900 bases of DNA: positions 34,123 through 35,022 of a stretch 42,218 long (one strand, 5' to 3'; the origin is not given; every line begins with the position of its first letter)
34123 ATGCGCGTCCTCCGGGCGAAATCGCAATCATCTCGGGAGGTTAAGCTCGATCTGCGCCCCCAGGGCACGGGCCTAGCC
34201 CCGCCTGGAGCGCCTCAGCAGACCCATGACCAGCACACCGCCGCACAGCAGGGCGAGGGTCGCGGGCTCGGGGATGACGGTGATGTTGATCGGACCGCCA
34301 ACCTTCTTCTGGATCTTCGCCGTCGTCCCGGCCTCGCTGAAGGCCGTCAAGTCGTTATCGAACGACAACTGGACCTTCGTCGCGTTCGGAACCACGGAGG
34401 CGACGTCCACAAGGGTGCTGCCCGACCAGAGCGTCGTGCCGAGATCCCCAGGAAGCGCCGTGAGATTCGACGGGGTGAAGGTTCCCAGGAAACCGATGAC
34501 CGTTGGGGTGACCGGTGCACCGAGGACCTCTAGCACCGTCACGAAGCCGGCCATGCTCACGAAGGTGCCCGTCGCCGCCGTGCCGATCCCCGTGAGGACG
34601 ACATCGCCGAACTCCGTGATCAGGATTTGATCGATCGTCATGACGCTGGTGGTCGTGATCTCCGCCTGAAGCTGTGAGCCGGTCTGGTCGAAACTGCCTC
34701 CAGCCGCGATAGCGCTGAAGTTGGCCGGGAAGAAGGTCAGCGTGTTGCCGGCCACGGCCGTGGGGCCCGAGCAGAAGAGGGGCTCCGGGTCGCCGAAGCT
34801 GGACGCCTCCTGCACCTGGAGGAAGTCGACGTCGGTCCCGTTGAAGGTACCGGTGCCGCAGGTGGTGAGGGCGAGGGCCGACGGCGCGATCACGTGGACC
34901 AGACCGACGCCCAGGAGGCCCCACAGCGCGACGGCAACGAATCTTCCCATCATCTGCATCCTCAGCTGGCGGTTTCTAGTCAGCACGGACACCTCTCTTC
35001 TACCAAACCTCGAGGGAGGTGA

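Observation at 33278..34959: Adjacent paralogues share one N-terminal domain but carry different C-terminal anchors; a relic of the PEP motif marks the junction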

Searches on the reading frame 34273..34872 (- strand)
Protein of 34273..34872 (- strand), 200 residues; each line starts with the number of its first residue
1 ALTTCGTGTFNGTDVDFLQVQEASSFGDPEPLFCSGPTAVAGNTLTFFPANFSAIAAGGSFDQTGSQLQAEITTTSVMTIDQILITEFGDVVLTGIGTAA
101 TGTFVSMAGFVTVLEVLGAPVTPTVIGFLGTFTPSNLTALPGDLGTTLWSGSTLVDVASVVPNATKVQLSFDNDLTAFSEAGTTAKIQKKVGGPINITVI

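Call 10: find_homologous_proteins(query=window:34273-34872:-, max_evalue=0.001)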
Query seq(200 aa) (200 aa): 158 proteins with E <= 0.001 among 1519 candidates; the best 120 are listed.
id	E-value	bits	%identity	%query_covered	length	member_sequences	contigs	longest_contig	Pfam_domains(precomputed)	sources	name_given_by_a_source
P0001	1.7e-118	411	100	100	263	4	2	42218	-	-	-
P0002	2.6e-79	284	72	100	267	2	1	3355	-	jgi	jgi:hypothetical protein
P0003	2.8e-73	264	68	100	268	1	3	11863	-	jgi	jgi:hypothetical protein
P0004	1.1e-69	252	64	100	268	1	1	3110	-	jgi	jgi:hypothetical protein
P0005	1.2e-69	252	64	100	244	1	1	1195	-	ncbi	-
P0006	1.3e-68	249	64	100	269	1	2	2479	-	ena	-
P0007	4.6e-68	247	65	100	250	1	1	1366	-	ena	-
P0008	6.2e-68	246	66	100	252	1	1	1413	-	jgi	jgi:hypothetical protein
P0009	2.9e-67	244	67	95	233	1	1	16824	-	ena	-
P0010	9.8e-66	239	65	100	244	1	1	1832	-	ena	-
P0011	3.9e-65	237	62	100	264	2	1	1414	-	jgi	jgi:hypothetical protein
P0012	2.3e-63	232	66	95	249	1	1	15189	-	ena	-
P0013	3.6e-63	231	63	96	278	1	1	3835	-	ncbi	-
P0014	2.6e-62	228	64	95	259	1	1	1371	PF07589.17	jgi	-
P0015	6.6e-60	220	59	96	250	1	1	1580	PF07589.17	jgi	-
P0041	1.9e-51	193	58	96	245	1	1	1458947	-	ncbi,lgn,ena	-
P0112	4.2e-39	152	47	96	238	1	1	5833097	-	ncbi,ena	-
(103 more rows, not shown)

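Call 25: predict_structure(alignment_id=A1)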
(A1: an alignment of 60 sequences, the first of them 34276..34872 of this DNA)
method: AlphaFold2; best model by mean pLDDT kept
length: 199 residues; sequences in the alignment: 60
mean_pLDDT: 94.0   pTM: 0.89
mean pLDDT of the five models: 94.0, 93.7, 93.5, 92.7, 92.6
residues with pLDDT >= 90: 171; 70-90: 19; 50-70: 5; < 50: 4
segments of 3 or more residues with pLDDT < 50: 1-4
pLDDT, mean of each block of 10 residues (from residue 1): 63 96 88 89 94 96 97 96 98 97 98 98 98 98 97 98 98 98 96 85
secondary structure, 60 per line:
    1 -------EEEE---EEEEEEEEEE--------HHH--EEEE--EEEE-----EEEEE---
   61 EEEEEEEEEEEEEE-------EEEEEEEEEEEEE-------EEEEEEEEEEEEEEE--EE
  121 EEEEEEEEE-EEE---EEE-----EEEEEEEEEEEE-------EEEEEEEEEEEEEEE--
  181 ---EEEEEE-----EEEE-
elements in order: E8-11 E15-24 E38-41 E44-47 E53-57 E61-74 E82-94 E102-116 E119-129 E131-133 E137-139 E145-156 E164-178 E184-189 E195-198

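Call 27: find_encoding_contigs(protein=P0009, flank=10000, max_places=2)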
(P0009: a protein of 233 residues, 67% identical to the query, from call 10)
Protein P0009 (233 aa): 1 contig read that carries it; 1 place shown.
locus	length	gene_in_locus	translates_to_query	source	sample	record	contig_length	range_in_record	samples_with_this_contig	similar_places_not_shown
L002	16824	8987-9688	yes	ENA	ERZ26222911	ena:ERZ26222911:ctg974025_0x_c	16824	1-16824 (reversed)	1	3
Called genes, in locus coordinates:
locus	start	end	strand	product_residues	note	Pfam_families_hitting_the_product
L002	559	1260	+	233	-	-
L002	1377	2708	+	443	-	PF24269:DUF7467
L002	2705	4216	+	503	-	PF24269:DUF7467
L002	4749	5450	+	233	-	-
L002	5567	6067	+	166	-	-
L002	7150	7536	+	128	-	-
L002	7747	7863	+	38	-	-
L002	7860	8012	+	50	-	-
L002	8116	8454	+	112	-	-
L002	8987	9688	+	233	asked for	-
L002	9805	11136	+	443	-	PF24269:DUF7467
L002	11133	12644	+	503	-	PF24269:DUF7467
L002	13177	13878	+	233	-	-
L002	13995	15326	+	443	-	PF24269:DUF7467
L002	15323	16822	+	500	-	?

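Call 30: fold_search(model_id=the predicted structure, library=pdb)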
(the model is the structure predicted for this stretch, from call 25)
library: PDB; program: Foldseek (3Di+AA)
matches with E <= 10: 1478; with E <= 0.001: 22
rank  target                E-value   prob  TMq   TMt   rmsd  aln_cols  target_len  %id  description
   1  8okh_A                1.7e-05  1.00  0.31  0.36   9.4       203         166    6  Crystal structure of Bdellovibrio bacteriovorus Bd1399 (released 2023-10-25)
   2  8okh_B                5.2e-05  1.00  0.33  0.38  10.1       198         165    6  Crystal structure of Bdellovibrio bacteriovorus Bd1399 (released 2023-10-25)
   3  2je7                  2.3e-04  0.84  0.25  0.23  13.8       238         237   13  Crystal structure of recombinant Dioclea guianensis lectin S131H complexed with 5-bromo-4-chloro-3-indolyl-a-D-mannose (released 2007-10-30)
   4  8iq5_D                2.5e-04  0.98  0.25  0.12  10.4       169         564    9  Crystal structure of trimeric K2-2 TSP (released 2024-02-21)
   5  8iq5_A                3.0e-04  0.98  0.25  0.12  10.4       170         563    9  Crystal structure of trimeric K2-2 TSP (released 2024-02-21)
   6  3u4x                  3.0e-04  0.87  0.25  0.23  12.7       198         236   11  Crystal structure of a lectin from Camptosema pedicellatum seeds in complex with 5-bromo-4-chloro-3-indolyl-alpha-D-mann (released 2012-09-12)
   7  1enq_B                3.1e-04  0.94  0.29  0.26  12.8       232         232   12  CO-CRYSTALS OF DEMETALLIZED CONCANAVALIN A WITH ZINC HAVING A ZINC ION BOUND IN THE S1 SITE (released 1996-08-17)
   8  2e31_A                3.3e-04  0.98  0.30  0.26  11.7       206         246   10  Structural basis for selection of glycosylated substrate by SCFFbs1 ubiquitin ligase (released 2007-03-20)
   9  2jec_A                3.7e-04  0.82  0.26  0.24  13.6       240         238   13  crystal structure of recombinant DiocleA grandiflora lectin mutant E123A-H131N-K132Q complexed witH 5-bromo-4-chloro-3 (released 2007-10-30)
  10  8iqe_B                4.4e-04  0.97  0.24  0.12  10.5       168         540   10  Crystal structure of tetrameric K2-2 TSP (released 2024-02-21)
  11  1apn_A                4.7e-04  0.99  0.37  0.34  11.3       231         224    7  THE CRYSTALLOGRAPHIC STRUCTURE OF METAL-FREE CONCANAVALIN A AT 2.5 ANGSTROMS RESOLUTION (released 1996-04-03)
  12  1ens_A                5.0e-04  0.97  0.34  0.31  12.0       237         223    8  CRYSTALS OF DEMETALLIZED CONCANAVALIN A SOAKED WITH COBALT HAVING A COBALT ION BOUND IN THE S1 SITE (released 1996-08-17)
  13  1wky                  5.0e-04  0.87  0.22  0.13   9.3       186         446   13  Crystal structure of alkaline mannanase from Bacillus sp. strain JAMB-602: catalytic domain and its Carbohydrate Binding (released 2005-06-15)
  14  8iqe_C                5.3e-04  0.82  0.20  0.09  12.1       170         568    9  Crystal structure of tetrameric K2-2 TSP (released 2024-02-21)
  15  8iqe_A                5.9e-04  0.96  0.24  0.11  10.6       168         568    9  Crystal structure of tetrameric K2-2 TSP (released 2024-02-21)
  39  1gny_A                2.0e-03  0.89  0.27  0.32  10.5       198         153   13  xylan-binding module CBM15 (released 2001-11-29)
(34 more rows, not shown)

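Call 50: search_protein_representatives(alignment_id=A1)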
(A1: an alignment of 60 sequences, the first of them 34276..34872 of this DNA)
Query: 60 sequences, 256 profile positions. Proteins with E-value up to 0.001 (for the whole library): 2001; up to 1e-10: 1394; up to 1e-30: 473. The best 150 are listed.
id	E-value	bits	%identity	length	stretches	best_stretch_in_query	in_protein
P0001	8.6e-99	345.9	-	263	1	12-252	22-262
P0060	2.7e-97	341.0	-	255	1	9-250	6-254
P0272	5.9e-94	330.0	-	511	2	10-250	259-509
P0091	1.0e-91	322.7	-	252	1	6-252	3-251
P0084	1.3e-91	322.4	-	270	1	9-252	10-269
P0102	1.8e-91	321.9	-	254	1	12-251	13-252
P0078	7.2e-91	319.9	-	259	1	12-252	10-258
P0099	4.1e-89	314.2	-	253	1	9-252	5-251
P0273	4.6e-89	314.0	-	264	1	11-253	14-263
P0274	8.8e-89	313.1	-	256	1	10-252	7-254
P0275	1.1e-88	312.8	-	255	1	10-252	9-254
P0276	3.0e-86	304.8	-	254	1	13-251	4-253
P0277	8.3e-86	303.3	-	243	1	10-249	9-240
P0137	4.6e-85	300.9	-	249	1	12-252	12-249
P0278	1.6e-84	299.1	-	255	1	6-254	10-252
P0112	2.0e-73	262.7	-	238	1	14-250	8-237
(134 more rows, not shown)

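Call 74: find_encoding_contigs(protein=P0112, flank=10000, max_places=2)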
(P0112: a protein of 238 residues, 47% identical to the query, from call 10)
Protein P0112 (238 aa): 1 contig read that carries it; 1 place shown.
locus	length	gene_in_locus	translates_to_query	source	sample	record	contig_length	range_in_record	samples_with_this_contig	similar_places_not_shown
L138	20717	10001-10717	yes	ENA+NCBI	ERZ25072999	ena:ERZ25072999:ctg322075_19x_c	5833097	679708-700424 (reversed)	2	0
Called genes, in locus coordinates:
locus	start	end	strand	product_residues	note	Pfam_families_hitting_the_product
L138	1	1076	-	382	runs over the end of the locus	PF03372:Exo_endo_phos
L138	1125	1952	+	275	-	PF00378:ECH_1, PF16113:ECH_2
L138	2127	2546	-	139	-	PF01575:MaoC_dehydratas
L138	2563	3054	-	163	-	PF13452:FAS1_DH_region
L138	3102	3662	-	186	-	PF04893:Yip1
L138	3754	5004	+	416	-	PF00067:p450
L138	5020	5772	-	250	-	-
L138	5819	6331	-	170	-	-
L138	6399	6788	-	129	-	PF01451:LMWPc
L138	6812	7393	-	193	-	PF01794:Ferric_reduct (weak)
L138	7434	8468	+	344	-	PF01636:APH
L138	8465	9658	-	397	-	PF04909:Amidohydro_2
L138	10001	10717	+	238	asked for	-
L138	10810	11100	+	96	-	-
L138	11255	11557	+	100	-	-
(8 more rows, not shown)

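Call 75: find_encoding_contigs(protein=P0041, flank=10000, max_places=2)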
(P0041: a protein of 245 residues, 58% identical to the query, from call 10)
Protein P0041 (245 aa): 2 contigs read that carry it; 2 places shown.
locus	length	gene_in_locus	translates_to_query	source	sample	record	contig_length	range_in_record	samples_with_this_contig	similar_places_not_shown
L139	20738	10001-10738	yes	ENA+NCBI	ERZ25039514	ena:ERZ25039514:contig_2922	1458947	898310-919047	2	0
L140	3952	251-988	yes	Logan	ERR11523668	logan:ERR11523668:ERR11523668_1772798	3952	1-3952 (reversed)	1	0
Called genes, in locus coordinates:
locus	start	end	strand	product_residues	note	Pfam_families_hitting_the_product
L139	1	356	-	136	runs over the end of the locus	PF03610:EIIA-man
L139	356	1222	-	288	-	PF03668:RapZ-like_N, PF22740:PapZ_C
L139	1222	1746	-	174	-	PF07475:Hpr_kinase_C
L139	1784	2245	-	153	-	PF00359:PTS_EIIA_2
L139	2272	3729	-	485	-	PF00309:Sigma54_AID, PF04963:Sigma54_CBD, PF04552:Sigma54_DBD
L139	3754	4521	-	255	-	PF00005:ABC_tran, PF12399:BCA_ABC_TP_C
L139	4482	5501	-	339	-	PF03968:LptD_N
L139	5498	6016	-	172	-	PF06835:LptC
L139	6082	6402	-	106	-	-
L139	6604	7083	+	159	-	-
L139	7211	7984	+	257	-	PF00106:adh_short, PF08659:KR, PF13561:adh_short_C2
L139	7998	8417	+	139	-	PF00903:Glyoxalase, PF13669:Glyoxalase_4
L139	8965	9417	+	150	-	PF01636:APH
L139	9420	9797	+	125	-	PF19802:DUF6285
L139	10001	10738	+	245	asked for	-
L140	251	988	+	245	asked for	-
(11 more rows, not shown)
